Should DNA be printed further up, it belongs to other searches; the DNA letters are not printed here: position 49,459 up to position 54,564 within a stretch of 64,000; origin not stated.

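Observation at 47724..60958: Thiolase-free PHA cluster: carbonic anhydrase + single-chain carboxylase + KAS III + PhaB + PhaC + patatin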

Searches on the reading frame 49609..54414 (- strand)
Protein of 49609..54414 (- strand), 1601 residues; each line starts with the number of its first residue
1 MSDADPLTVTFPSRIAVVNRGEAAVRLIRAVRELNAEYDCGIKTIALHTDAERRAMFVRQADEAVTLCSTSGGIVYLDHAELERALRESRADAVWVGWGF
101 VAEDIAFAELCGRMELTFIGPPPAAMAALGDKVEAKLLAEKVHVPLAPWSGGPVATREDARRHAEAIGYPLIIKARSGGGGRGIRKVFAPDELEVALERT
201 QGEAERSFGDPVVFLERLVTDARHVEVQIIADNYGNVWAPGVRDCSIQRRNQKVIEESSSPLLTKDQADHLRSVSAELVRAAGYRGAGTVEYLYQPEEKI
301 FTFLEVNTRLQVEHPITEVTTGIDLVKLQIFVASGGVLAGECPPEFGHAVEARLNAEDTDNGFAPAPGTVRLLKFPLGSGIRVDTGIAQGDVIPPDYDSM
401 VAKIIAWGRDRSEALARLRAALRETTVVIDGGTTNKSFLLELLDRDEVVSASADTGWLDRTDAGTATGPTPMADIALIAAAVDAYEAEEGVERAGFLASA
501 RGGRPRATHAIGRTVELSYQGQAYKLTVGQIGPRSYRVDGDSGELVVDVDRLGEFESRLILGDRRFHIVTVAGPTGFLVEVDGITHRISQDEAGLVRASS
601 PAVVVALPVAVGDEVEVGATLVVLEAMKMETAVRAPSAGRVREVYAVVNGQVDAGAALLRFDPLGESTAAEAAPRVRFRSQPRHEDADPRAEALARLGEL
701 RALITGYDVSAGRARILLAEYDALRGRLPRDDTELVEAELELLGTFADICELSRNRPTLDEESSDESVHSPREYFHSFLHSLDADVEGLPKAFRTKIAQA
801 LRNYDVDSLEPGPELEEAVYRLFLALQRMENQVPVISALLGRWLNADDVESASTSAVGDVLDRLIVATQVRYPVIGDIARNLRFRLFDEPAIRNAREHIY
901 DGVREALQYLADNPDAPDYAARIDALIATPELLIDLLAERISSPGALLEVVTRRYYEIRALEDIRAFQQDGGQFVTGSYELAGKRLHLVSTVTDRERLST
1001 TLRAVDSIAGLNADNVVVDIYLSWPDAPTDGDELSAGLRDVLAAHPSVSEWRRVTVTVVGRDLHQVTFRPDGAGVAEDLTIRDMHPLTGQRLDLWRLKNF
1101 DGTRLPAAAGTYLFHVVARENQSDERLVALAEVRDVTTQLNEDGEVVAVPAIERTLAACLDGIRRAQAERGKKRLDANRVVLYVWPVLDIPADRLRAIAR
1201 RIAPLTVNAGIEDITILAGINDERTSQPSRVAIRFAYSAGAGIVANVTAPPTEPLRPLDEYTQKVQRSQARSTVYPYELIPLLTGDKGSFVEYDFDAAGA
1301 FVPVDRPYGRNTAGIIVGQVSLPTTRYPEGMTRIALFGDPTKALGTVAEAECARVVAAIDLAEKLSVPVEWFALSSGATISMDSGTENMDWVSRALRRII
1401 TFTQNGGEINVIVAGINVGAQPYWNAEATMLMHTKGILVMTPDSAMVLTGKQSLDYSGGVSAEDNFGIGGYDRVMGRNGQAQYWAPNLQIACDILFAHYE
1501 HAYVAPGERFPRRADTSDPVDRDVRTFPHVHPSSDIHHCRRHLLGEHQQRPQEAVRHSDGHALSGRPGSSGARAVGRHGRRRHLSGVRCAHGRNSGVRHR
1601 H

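Call 3: search_protein_families(library=pfam, proteins=[window:49609-54414:-])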
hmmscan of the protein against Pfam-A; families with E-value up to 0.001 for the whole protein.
window:49609-54414:- (1601 aa): 8 families
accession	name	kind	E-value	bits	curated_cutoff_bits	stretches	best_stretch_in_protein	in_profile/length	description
PF02786.22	CPSase_L_D2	-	1.6e-60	204.7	19.8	1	131-338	1-208/211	Carbamoyl-phosphate synthase L chain, ATP binding domain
PF02785.25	Biotin_carb_C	-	1e-32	112.9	32.4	1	351-459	1-107/108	Biotin carboxylase C-terminal domain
PF00289.28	Biotin_carb_N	-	2e-29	102.7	25.5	1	14-126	4-110/110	Biotin carboxylase, N-terminal domain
PF00364.28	Biotin_lipoyl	-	2.4e-12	47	22.1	1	601-660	8-72/73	Biotin-requiring enzyme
PF08326.17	ACC_central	-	8.4e-09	34.7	23.2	1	1050-1202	499-653/726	Acetyl-CoA carboxylase, central region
PF07478.18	Dala_Dala_lig_C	-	4.6e-06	26.7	24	1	158-308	26-174/204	D-ala D-ala ligase C-terminus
PF02222.28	ATP-grasp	-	4.8e-06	26.8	27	1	139-298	3-153/179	ATP-grasp domain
PF01039.27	Carboxyl_trans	-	0.00019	20.7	22.3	1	1330-1534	56-253/493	Carboxyl transferase domain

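Call 4: search_protein_families(library=ncbifam, proteins=[window:49609-54414:-])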
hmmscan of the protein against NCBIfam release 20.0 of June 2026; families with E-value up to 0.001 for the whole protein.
window:49609-54414:- (1601 aa): 40 families (the best 25 are shown)
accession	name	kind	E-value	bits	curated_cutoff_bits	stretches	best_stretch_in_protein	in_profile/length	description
NF009554.0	PRK12999.1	equivalog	1.1e-144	483.9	965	2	13-462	6-456/1147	pyruvate carboxylase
NF006367.0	PRK08591.1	subfamily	2.5e-141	471.5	597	1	14-462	4-445/451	acetyl-CoA carboxylase biotin carboxylase subunit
TIGR02712.1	urea_carbox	equivalog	1.1e-134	450.6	1303.85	2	14-462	3-443/1201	urea carboxylase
TIGR00514.1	accC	equivalog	4.3e-130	434.6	626.5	1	14-462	4-445/449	acetyl-CoA carboxylase biotin carboxylase subunit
NF006406.0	PRK08654.1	equivalog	5.1e-128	427.7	739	1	14-461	4-443/499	acetyl-CoA carboxylase biotin carboxylase subunit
NF009471.0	PRK12833.1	equivalog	1.2e-125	419.7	686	1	15-459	8-445/467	acetyl-CoA carboxylase biotin carboxylase subunit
NF004085.0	PRK05586.1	equivalog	4.3e-123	411.5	723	1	14-460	4-443/448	acetyl-CoA carboxylase biotin carboxylase subunit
TIGR01235.1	pyruv_carbox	equivalog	1.9e-122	409.9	1114.45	2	15-461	2-451/1143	pyruvate carboxylase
NF005525.0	PRK07178.1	equivalog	7.4e-116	387.5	768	1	14-464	4-445/471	acetyl-CoA carboxylase biotin carboxylase subunit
NF006286.0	PRK08462.1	equivalog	2.1e-110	369.6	740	1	13-460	5-443/445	acetyl-CoA carboxylase biotin carboxylase subunit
NF006287.0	PRK08463.1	equivalog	2.1e-99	333.5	775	1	14-459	4-442/479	acetyl-CoA carboxylase subunit A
TIGR01205.1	D_ala_D_alaTIGR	subfamily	1.3e-12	47.3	245.65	1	99-308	74-285/318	D-alanine--D-alanine ligase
NF006761.0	PRK09282.1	domain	7.4e-11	41.2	402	1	584-660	512-588/591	pyruvate carboxylase subunit B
NF005117.0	PRK06549.1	equivalog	7.9e-11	42.7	159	1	590-659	58-127/130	acetyl-CoA carboxylase biotin carboxyl carrier protein subunit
NF002378.0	PRK01372.1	subfamily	3e-10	39.3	243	1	84-308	52-269/305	D-alanine--D-alanine ligase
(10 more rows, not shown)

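Call 15: search_solved_structures(query=window:49609-54414:-, max_evalue=1e-20)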
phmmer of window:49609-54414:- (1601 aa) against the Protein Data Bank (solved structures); distinct sequences matched with E-value up to 1e-20: 76 (the best 60 are shown).
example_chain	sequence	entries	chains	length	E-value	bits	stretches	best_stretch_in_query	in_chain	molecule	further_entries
3u9s_A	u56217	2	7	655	5.8e-112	378.5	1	13-662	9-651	Methylcrotonyl-CoA carboxylase, alpha-subunit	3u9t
9tps_G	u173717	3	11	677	7e-110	371.6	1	13-661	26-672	Biotin carboxylase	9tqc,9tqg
9yx0_D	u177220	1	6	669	1.3e-104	354.2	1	14-661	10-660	biotin carboxylase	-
9eb7_A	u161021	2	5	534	4e-103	349.2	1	13-479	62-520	Biotin carboxylase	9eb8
2c00_A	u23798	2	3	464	2.5e-100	340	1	14-443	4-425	BIOTIN CARBOXYLASE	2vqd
8hz5_A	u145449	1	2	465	2.2e-99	336.8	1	14-458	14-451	Biotin carboxylase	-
8j4z_E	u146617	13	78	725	1.6e-98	334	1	13-662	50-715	Methylcrotonoyl-CoA carboxylase subunit alpha, mitochondrial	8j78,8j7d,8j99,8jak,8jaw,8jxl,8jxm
7ybu_A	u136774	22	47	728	2.6e-98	333.3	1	5-458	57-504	Propionyl-CoA carboxylase alpha chain, mitochondrial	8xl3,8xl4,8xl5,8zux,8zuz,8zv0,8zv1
9wkr_A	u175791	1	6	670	8.4e-98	331.6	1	13-458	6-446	Propionyl-CoA carboxylase alpha chain, mitochondrial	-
4mv1_A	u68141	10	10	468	1.1e-97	331.2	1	13-447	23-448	Biotin carboxylase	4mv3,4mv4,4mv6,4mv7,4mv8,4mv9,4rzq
8zuy_A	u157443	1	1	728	3.2e-97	329.6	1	5-458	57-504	Propionyl-CoA carboxylase alpha chain, mitochondrial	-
5mlk_A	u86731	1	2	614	3.3e-97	329.6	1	13-426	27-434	Acetyl-COA carboxylase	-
2vpq_A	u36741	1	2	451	8.9e-97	328.2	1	14-461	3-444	ACETYL-COA CARBOXYLASE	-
8hz4_A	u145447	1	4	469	1.1e-96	327.8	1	15-453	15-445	Biotin carboxylase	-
6ybp_G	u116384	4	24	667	1.2e-95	324.4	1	14-530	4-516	Propionyl-CoA carboxylase alpha subunit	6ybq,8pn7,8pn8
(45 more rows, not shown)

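Call 40: search_protein_families(library=pfam, proteins=[L082:2320-7815:+, L082:7966-8325:+], max_evalue=0.1)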
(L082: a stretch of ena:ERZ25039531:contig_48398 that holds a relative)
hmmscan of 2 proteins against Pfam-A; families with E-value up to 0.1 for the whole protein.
L082:2320-7815:+ (1832 aa): 11 families
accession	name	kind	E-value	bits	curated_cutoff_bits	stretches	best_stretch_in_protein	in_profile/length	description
PF02786.22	CPSase_L_D2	-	1e-60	205.3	19.8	1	131-338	1-208/211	Carbamoyl-phosphate synthase L chain, ATP binding domain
PF02785.25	Biotin_carb_C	-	1.3e-32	112.5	32.4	1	351-459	1-107/108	Biotin carboxylase C-terminal domain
PF01039.27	Carboxyl_trans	-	3.9e-30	105.4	22.3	1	1330-1820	56-476/493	Carboxyl transferase domain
PF00289.28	Biotin_carb_N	-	6.3e-29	101.1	25.5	1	14-126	4-110/110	Biotin carboxylase, N-terminal domain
PF00364.28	Biotin_lipoyl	-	2.8e-12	46.7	22.1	1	601-660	8-72/73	Biotin-requiring enzyme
PF08326.17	ACC_central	-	1e-08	34.4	23.2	1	1050-1202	499-653/726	Acetyl-CoA carboxylase, central region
PF02222.28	ATP-grasp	-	5e-06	26.7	27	1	139-298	3-153/179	ATP-grasp domain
PF07478.18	Dala_Dala_lig_C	-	5.1e-06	26.6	24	1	158-308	26-174/204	D-ala D-ala ligase C-terminus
PF13533.13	Biotin_lipoyl_2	-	0.0035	17.6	29.8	0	596-624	3-31/32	Biotin-lipoyl like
PF02655.19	ATP-grasp_3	-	0.0059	17.2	23.2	1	136-311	9-158/160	ATP-grasp domain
PF18603.7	LAL_C2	-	0.056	14.2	29.4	1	382-429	28-77/78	L-amino acid ligase C-terminal domain 2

L082:7966-8325:+ (120 aa): 0 families
